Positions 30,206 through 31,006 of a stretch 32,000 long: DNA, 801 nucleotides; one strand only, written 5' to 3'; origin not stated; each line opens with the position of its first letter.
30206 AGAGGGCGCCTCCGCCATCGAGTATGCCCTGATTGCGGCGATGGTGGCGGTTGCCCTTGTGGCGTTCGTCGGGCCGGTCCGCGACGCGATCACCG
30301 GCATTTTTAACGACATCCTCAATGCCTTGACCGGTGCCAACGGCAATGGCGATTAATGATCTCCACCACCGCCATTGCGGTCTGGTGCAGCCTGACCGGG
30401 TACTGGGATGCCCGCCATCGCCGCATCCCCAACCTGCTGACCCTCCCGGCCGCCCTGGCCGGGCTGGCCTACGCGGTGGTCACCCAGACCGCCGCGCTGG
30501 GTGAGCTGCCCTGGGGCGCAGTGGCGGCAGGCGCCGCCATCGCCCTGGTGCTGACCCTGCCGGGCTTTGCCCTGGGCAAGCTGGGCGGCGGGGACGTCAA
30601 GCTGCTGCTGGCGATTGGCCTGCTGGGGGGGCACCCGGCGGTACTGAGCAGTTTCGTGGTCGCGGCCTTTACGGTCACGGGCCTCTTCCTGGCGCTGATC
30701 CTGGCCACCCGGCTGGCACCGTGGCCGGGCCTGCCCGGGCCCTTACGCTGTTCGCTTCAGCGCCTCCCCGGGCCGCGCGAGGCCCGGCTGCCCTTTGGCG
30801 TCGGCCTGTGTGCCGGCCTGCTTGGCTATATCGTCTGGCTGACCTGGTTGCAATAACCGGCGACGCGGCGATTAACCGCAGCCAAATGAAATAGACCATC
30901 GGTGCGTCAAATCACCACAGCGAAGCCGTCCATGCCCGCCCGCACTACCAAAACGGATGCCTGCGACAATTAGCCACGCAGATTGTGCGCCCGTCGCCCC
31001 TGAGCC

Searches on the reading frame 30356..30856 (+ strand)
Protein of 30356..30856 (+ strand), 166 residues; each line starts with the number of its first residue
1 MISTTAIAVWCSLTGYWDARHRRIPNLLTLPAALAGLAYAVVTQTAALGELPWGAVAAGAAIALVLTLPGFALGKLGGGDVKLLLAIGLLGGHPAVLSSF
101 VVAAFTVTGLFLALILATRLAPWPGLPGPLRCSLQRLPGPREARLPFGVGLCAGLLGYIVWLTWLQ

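Call 80: find_encoding_contigs(protein=window:30356-30856:+, flank=10000, max_places=2)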
Protein window:30356-30856:+ (166 aa): 3 contigs read that carry it; 1 place shown.
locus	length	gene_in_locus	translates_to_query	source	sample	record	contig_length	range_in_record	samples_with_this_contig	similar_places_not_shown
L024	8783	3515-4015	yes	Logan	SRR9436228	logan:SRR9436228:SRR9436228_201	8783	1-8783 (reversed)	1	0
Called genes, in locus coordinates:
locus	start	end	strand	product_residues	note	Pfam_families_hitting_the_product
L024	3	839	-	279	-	?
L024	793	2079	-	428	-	PF13629:T2SS-T3SS_pil_N, PF00263:Secretin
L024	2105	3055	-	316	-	PF08666:SAF (weak), PF16976:RcpC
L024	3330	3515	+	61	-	PF04964:Flp_Fap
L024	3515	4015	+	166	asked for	PF01478:Peptidase_A24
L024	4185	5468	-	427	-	PF25919:BSH_CusB (faint), PF25917:BSH_RND (weak), PF25994:HH_AprE, PF26002:Beta-barrel_AprE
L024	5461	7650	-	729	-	PF00664:ABC_membrane, PF13555:AAA_29 (faint), PF00005:ABC_tran, PF02463:SMC_N (faint), PF13304:AAA_21 (weak)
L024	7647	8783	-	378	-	?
